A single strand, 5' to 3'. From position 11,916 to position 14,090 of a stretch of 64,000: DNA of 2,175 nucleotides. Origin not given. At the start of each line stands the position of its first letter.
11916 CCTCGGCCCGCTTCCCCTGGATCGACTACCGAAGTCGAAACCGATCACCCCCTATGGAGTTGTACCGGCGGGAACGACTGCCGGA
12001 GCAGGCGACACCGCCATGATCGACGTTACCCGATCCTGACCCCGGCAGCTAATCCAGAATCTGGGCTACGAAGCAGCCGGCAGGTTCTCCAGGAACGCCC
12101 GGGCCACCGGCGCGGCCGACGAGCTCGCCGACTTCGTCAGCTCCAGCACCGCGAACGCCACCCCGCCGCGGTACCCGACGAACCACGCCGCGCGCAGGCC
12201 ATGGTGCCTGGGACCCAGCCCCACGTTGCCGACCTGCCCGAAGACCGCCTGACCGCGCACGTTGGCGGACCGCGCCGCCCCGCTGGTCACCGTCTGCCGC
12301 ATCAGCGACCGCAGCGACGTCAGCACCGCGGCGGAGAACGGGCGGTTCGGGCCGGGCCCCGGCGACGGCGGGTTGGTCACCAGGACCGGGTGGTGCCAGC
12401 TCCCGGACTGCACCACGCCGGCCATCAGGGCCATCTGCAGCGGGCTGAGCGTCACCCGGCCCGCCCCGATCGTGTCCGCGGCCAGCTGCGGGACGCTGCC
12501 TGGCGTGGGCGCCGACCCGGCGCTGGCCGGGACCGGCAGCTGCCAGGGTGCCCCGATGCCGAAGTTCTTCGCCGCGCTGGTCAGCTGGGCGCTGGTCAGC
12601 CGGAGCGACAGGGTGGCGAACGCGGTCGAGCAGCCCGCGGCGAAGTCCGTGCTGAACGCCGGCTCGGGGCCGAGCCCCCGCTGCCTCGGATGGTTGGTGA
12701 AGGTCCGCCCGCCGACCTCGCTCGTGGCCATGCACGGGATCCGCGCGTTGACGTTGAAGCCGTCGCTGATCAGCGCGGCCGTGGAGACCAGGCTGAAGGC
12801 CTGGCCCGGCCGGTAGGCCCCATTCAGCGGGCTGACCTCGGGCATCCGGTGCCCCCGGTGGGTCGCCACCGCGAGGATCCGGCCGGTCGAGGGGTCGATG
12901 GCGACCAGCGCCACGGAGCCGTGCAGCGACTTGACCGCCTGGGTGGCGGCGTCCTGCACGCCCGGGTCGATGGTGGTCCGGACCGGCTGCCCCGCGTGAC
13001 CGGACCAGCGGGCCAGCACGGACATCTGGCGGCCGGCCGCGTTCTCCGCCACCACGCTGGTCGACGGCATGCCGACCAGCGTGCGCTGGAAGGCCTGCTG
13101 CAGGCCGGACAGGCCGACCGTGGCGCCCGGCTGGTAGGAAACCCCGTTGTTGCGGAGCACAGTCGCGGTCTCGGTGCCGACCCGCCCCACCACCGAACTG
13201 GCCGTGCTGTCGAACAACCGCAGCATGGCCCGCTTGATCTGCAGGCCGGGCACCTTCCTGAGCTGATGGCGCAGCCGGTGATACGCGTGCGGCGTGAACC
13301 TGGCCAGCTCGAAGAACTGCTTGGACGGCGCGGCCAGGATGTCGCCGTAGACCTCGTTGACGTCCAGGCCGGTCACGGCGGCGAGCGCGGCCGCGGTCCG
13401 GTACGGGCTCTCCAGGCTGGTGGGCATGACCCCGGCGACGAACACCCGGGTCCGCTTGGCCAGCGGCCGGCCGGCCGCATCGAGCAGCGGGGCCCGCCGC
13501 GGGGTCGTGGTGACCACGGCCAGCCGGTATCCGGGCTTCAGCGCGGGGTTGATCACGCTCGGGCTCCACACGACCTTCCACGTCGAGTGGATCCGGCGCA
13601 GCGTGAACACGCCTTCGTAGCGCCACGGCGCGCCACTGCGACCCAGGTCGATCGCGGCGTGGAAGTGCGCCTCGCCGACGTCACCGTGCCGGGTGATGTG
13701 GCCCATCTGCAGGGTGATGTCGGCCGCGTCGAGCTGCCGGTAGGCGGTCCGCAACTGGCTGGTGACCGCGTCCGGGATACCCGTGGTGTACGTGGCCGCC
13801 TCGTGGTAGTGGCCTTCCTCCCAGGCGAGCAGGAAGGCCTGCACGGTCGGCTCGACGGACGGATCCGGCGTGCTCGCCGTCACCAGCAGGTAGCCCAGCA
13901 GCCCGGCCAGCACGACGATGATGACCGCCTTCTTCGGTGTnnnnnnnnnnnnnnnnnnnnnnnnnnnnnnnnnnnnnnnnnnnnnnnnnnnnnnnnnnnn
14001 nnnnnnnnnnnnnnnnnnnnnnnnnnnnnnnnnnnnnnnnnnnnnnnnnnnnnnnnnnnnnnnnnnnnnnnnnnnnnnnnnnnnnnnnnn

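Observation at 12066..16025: Catalytically substituted PBP-fold protein with ~700-aa disordered cytoplasmic arm, inserted between smpB and ssrA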

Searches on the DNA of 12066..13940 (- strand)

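Call 15: search_rna_families(sources=[L001, L002, L003, L004, L005, L006, L007], threshold=gathering)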
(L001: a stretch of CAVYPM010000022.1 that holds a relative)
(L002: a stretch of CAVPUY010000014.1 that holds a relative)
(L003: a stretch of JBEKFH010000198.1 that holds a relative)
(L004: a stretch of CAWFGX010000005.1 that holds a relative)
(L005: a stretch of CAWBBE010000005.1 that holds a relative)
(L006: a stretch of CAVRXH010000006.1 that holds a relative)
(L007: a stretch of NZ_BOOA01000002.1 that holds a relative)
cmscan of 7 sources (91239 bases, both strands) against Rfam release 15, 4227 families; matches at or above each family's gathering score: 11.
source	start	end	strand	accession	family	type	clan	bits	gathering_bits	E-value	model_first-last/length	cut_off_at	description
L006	8232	8609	+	RF00023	tmRNA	Gene;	CL00001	166.9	47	5.7e-66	1-374/374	no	transfer-messenger RNA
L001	8162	8538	-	RF00023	tmRNA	Gene;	CL00001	155.9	47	2.4e-61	1-374/374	no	transfer-messenger RNA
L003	4588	4962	+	RF00023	tmRNA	Gene;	CL00001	155.7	47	3.1e-61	1-374/374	no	transfer-messenger RNA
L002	8484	8855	+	RF00023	tmRNA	Gene;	CL00001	154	47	1.5e-60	1-374/374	no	transfer-messenger RNA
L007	8186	8574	+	RF00023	tmRNA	Gene;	CL00001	147.1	47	1.3e-57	1-374/374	no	transfer-messenger RNA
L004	8304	8675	+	RF00023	tmRNA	Gene;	CL00001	139.4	47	2.2e-54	1-374/374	no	transfer-messenger RNA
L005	8274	8645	+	RF00023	tmRNA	Gene;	CL00001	136.9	47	2.7e-53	1-374/374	no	transfer-messenger RNA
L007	10822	10894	-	RF00005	tRNA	Gene; tRNA;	CL00001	56.5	29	2.3e-09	1-71/71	no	tRNA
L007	10727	10800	-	RF00005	tRNA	Gene; tRNA;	CL00001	55.4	29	4.7e-09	1-71/71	no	tRNA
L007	10909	10979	-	RF00005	tRNA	Gene; tRNA;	CL00001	53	29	2.1e-08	1-71/71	no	tRNA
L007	10643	10716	-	RF00005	tRNA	Gene; tRNA;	CL00001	46.8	29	1.1e-06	1-71/71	no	tRNA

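Call 53: search_rna_families(sources=[L081, L082, L083, L084, L085], threshold=gathering)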
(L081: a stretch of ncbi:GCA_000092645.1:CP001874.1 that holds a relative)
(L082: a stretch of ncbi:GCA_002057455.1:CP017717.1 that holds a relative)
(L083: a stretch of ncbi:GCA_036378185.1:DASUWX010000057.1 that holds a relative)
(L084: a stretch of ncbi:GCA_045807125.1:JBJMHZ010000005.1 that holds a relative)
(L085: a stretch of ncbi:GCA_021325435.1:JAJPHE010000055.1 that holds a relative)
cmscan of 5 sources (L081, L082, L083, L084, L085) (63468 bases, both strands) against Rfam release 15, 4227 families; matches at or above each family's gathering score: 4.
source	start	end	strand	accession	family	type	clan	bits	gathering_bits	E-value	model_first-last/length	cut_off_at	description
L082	8173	8556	+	RF00023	tmRNA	Gene;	CL00001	149.1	47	1.3e-58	1-374/374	no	transfer-messenger RNA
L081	8462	8845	+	RF00023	tmRNA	Gene;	CL00001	146.9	47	1.1e-57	1-374/374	no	transfer-messenger RNA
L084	9723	10086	+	RF00023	tmRNA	Gene;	CL00001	135.1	47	1.1e-52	1-374/374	no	transfer-messenger RNA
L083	9834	10210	+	RF00023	tmRNA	Gene;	CL00001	131.8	47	2.6e-51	1-374/374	no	transfer-messenger RNA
